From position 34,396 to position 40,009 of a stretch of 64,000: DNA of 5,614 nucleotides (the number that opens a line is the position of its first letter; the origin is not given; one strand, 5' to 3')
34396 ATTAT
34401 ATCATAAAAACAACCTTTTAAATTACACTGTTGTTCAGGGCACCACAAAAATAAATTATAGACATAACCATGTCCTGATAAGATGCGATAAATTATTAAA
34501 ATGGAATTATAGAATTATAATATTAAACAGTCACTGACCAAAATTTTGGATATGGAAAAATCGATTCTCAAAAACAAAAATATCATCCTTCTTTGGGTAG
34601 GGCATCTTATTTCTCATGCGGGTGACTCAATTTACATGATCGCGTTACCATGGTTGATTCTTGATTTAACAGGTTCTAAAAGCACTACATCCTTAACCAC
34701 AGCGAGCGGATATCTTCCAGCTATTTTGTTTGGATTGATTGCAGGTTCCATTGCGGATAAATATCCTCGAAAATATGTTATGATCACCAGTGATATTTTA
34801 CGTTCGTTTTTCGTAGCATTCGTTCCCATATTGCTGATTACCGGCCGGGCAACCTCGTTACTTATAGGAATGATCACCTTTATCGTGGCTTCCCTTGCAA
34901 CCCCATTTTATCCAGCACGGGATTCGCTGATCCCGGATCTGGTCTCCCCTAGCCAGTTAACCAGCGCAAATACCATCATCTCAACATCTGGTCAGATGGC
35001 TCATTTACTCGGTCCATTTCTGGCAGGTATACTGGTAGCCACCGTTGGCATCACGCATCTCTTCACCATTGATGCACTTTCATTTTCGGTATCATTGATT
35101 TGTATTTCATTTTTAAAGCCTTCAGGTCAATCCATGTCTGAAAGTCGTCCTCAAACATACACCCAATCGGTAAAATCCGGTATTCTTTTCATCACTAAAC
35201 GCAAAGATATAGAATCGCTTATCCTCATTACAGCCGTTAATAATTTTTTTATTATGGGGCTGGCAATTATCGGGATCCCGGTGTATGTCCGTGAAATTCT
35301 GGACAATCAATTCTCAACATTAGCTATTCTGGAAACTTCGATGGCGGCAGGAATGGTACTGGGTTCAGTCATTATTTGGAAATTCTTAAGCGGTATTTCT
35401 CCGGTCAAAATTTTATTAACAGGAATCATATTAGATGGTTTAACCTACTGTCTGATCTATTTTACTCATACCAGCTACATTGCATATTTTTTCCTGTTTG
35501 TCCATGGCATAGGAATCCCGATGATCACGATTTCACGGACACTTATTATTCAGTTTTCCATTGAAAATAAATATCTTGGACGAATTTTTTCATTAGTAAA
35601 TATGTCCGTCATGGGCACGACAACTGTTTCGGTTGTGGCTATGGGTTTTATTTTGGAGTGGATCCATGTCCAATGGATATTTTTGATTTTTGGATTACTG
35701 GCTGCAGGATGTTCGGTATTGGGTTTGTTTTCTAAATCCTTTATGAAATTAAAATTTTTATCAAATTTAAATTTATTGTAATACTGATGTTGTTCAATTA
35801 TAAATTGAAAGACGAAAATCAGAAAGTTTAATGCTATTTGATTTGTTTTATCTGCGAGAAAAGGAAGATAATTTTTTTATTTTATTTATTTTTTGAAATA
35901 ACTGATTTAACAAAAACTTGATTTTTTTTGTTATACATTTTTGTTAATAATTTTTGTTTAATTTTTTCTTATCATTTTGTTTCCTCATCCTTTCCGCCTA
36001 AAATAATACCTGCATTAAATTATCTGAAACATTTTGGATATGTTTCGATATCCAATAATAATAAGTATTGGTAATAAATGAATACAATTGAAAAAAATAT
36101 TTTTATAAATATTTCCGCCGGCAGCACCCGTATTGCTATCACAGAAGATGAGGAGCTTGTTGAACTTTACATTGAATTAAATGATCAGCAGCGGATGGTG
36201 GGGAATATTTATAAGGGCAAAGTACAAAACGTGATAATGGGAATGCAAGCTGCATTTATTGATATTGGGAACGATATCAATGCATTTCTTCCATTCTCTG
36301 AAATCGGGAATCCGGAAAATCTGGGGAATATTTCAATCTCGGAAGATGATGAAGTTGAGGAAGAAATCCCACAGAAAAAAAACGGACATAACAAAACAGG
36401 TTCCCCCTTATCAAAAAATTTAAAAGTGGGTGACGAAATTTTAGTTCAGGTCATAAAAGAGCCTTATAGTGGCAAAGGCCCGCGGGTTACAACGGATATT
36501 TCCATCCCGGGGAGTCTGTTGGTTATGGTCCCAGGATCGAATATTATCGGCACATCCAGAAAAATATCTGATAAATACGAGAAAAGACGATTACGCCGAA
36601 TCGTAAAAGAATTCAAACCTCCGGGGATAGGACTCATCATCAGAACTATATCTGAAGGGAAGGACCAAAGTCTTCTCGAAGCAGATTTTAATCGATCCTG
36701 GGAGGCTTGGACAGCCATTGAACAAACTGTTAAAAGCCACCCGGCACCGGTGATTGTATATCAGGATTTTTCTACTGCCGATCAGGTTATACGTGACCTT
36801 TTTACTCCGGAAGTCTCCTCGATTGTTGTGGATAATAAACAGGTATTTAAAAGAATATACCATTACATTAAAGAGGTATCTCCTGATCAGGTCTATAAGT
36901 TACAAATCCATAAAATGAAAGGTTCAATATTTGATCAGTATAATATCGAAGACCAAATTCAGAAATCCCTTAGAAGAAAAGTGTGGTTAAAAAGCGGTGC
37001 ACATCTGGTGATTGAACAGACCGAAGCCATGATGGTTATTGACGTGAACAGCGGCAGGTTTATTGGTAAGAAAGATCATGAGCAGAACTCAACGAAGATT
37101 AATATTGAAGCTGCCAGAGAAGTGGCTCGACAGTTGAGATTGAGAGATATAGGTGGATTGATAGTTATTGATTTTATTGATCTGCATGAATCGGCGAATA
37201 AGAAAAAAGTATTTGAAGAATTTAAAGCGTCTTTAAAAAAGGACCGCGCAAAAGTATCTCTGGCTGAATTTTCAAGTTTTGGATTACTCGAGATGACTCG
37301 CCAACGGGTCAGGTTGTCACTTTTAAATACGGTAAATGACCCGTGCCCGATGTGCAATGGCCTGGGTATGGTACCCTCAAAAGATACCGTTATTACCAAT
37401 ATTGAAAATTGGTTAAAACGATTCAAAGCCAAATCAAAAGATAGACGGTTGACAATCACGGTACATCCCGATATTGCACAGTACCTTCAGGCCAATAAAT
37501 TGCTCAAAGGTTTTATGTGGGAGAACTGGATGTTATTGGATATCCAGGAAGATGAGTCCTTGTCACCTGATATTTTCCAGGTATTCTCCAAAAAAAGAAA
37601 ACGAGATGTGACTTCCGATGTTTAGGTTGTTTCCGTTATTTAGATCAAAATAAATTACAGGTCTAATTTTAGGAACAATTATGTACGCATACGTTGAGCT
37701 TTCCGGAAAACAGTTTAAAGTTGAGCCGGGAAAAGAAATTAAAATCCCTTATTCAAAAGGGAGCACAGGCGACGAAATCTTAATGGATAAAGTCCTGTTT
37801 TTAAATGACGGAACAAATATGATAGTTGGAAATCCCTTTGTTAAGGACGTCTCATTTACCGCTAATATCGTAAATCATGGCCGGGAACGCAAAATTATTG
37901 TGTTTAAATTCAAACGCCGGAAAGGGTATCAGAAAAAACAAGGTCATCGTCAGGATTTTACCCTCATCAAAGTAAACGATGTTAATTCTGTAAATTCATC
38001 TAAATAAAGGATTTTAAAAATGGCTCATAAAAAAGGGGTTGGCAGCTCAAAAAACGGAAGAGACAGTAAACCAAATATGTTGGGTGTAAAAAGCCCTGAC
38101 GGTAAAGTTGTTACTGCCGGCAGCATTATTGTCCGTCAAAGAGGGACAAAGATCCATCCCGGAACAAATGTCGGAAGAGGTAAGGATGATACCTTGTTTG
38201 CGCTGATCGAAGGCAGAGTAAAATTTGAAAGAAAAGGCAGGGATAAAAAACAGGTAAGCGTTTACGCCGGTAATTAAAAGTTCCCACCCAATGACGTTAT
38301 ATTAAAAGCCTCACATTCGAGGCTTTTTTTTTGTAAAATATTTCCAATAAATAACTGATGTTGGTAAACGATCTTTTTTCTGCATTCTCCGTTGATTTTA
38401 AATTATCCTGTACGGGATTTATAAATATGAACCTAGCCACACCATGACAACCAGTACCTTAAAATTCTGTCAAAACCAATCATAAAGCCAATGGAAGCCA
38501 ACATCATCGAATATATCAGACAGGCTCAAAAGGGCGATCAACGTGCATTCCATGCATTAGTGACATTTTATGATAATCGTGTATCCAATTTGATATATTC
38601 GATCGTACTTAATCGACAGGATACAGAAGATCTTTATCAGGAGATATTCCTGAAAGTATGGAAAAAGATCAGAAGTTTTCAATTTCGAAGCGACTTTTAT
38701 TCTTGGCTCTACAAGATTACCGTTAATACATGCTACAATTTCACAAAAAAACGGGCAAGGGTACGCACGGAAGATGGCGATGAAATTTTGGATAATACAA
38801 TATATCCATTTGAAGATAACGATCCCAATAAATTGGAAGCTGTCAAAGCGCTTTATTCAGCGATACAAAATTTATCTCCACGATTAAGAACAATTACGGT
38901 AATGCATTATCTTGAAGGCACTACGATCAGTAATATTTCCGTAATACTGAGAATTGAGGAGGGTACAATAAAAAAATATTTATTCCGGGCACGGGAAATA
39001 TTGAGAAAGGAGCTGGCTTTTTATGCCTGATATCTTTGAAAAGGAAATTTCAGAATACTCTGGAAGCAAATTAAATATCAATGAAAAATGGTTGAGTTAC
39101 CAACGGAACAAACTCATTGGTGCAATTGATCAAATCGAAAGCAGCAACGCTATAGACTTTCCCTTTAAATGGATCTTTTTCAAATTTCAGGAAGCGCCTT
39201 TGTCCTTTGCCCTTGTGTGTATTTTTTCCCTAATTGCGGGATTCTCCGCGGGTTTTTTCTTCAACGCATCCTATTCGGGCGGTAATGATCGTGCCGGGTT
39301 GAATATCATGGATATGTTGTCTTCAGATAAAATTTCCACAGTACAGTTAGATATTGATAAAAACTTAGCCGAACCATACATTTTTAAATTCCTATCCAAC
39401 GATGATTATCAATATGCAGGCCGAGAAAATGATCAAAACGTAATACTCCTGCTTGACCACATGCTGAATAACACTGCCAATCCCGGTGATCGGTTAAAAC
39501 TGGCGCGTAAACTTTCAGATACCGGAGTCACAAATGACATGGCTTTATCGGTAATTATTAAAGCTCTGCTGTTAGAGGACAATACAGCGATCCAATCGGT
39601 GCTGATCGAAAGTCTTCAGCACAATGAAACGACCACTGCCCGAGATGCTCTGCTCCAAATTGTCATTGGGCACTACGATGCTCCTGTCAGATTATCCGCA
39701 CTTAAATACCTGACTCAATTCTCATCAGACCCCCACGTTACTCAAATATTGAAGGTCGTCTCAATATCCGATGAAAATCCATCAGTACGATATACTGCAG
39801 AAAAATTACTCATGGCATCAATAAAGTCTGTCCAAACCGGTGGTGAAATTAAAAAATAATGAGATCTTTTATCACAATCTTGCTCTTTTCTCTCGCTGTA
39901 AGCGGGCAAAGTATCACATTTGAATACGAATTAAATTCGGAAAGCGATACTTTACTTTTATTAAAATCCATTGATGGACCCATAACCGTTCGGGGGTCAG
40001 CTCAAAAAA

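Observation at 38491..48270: Envelope locus under two alternative sigma systems (ECF and sigma-54/NtrYX-like) built around five uncharacterised proteins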

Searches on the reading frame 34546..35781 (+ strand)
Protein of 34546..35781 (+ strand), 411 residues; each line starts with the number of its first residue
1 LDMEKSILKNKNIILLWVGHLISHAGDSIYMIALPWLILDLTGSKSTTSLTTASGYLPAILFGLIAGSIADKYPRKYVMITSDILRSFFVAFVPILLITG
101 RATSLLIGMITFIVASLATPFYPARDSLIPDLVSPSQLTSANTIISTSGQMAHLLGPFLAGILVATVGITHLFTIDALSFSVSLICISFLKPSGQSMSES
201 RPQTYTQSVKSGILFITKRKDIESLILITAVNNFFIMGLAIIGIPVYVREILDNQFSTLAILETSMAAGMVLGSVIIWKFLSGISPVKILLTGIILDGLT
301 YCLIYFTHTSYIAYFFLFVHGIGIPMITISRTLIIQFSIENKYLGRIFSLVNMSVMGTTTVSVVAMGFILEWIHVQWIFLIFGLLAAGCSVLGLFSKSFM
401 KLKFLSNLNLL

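Call 69: search_protein_families(library=pfam, proteins=[window:34546-35781:+], max_evalue=0.001)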
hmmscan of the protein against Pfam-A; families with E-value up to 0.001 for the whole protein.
window:34546-35781:+ (411 aa): 2 families
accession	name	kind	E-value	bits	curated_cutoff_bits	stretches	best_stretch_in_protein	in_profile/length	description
PF07690.21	MFS_1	-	1.1e-34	120.4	33.4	2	16-276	1-254/347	Major Facilitator Superfamily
PF05977.19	MFS_3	-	5e-30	104.9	27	1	8-387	7-384/524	Transmembrane secretion effector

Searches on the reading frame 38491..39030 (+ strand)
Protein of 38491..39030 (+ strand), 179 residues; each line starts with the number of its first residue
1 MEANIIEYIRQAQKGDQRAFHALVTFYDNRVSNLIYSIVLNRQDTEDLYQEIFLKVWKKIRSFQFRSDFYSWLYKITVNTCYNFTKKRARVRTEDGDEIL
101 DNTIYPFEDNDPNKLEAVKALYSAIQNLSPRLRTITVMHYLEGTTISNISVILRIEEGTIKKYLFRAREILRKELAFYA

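Call 3: search_protein_families(library=pfam, proteins=[window:38491-39030:+], max_evalue=0.1)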
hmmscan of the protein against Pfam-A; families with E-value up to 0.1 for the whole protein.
window:38491-39030:+ (179 aa): 7 families
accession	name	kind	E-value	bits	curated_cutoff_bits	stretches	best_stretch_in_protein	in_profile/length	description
PF04542.20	Sigma70_r2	-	8.8e-15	54.7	24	1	27-90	5-70/71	Sigma-70 region 2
PF08281.18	Sigma70_r4_2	-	5.2e-12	45.6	25.7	1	120-169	3-52/54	Sigma-70, region 4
PF04545.22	Sigma70_r4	-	1.3e-06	28.2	24.1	1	124-173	1-50/50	Sigma-70, region 4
PF07638.17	Sigma70_ECF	-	2.5e-06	27.9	21.1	1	3-175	2-183/185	ECF sigma factor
PF12645.13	HTH_16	-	6.9e-06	26.5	22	1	7-64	2-65/65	Helix-turn-helix domain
PF06530.18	Phage_antitermQ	-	0.04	14.3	26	1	120-176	55-111/118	Phage antitermination protein Q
PF14493.12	HTH_40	-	0.068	13.9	27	0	135-167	4-36/89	Helix-turn-helix domain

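Call 4: search_protein_families(library=ncbifam, proteins=[window:38491-39030:+], max_evalue=0.1)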
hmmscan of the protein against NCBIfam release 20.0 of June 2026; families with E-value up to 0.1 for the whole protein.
window:38491-39030:+ (179 aa): 103 families (the best 25 are shown)
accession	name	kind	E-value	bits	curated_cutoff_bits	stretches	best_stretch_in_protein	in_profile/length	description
NF009171.0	PRK12518.1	equivalog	6.7e-32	110.8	208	1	7-174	16-183/191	RNA polymerase sigma factor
NF007223.0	PRK09641.1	equivalog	1.2e-29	103.4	209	1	1-175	1-184/187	RNA polymerase sigma factor SigW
TIGR02937.1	sigma70-ECF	superfamily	5.8e-28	97.6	42.9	1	19-175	2-165/165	sigma-70 family RNA polymerase sigma factor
NF006930.0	PRK09415.1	subfamily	4.8e-27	94.9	198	1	17-175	15-175/179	RNA polymerase factor sigma C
TIGR02939.1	RpoE_Sigma70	equivalog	2e-26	93.2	236.15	1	7-176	9-187/190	RNA polymerase sigma factor RpoE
NF004113.0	PRK05602.1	equivalog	2.2e-26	92.8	208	1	9-176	36-202/211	RNA polymerase sigma factor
TIGR02948.1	SigW_bacill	equivalog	4.3e-26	92.1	243.1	1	1-175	1-184/187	RNA polymerase sigma factor SigW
NF008888.0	PRK11922.1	equivalog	1.5e-25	90.2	204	1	9-176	21-197/231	RNA polymerase sigma factor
TIGR02954.1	Sig70_famx3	hypoth_equivalog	2.1e-25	89.5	188.5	1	6-175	4-167/170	RNA polymerase sigma-70 factor, TIGR02954 family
NF007216.0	PRK09638.1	equivalog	4e-25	88.6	194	1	7-175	7-174/180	RNA polymerase sigma factor SigY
TIGR02985.1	Sig70_bacteroi1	subfamily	1.5e-24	87.1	126.4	1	19-175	2-162/162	RNA polymerase sigma-70 factor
TIGR02952.1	Sig70_famx2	equivalog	7.6e-23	81.3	206.45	1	9-174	2-169/170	ECF subfamily RNA polymerase sigma factor, BldN family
NF058625.1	sigma_PG0214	equivalog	8.8e-23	80.9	130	1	17-175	3-161/170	GFO_1088 family ECF-type sigma factor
NF007222.0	PRK09640.1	equivalog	9.9e-22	77.4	194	1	6-176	14-183/188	RNA polymerase sigma factor SigX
NF009195.0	PRK12543.1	subfamily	2.2e-21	76.2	197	1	2-174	4-177/192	RNA polymerase sigma factor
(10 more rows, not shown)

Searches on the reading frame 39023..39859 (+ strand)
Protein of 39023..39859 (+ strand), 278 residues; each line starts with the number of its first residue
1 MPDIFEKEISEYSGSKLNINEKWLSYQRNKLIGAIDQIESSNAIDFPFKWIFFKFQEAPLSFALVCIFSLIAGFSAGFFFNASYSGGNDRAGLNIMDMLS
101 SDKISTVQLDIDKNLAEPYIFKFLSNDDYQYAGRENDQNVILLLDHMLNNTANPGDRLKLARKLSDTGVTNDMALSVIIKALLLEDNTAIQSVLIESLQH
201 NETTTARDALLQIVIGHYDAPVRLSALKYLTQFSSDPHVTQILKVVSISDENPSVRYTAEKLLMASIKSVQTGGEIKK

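Call 3: search_protein_families(library=pfam, proteins=[window:39023-39859:+], max_evalue=0.1)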
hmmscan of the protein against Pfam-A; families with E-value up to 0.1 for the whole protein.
window:39023-39859:+ (278 aa): 2 families
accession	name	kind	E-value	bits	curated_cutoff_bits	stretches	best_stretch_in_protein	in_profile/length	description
PF13646.12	HEAT_2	-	7.1e-07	29.9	27.7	1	177-263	3-87/88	HEAT repeats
PF02985.28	HEAT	-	0.028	15.1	23.5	0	248-263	9-24/31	HEAT repeat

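Call 4: search_protein_families(library=ncbifam, proteins=[window:39023-39859:+], max_evalue=0.1)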
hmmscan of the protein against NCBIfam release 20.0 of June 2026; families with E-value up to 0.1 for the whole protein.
window:39023-39859:+ (278 aa): 0 families

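Call 55: search_protein_families(library=pfam, proteins=[window:39023-39859:+], max_evalue=10)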
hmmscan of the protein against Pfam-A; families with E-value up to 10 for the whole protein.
window:39023-39859:+ (278 aa): 2 families
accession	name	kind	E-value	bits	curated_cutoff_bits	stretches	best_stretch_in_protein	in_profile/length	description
PF13646.12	HEAT_2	-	7.1e-07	29.9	27.7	1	177-263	3-87/88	HEAT repeats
PF02985.28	HEAT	-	0.028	15.1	23.5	1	248-263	9-24/31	HEAT repeat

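Call 89: search_protein_families(library=pfam, alignment_id=A5, max_evalue=0.01)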
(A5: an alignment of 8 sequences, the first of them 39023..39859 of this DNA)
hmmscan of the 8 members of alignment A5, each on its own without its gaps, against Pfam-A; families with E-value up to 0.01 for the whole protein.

A. member 1, window:39023-39859:+ (278 aa): 1 family
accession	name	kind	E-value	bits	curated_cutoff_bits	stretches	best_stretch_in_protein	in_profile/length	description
PF13646.12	HEAT_2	-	7.1e-07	29.9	27.7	1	177-263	3-87/88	HEAT repeats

B. families by the number of members that match (of 8 scanned): 4 families
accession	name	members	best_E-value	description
PF13646.12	HEAT_2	6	4.4e-09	HEAT repeats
PF02985.28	HEAT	1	0.00051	HEAT repeat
PF21581.3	SCD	1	0.0023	Stromalin conservative domain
PF13251.12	DUF4042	1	0.0079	Domain of unknown function (DUF4042)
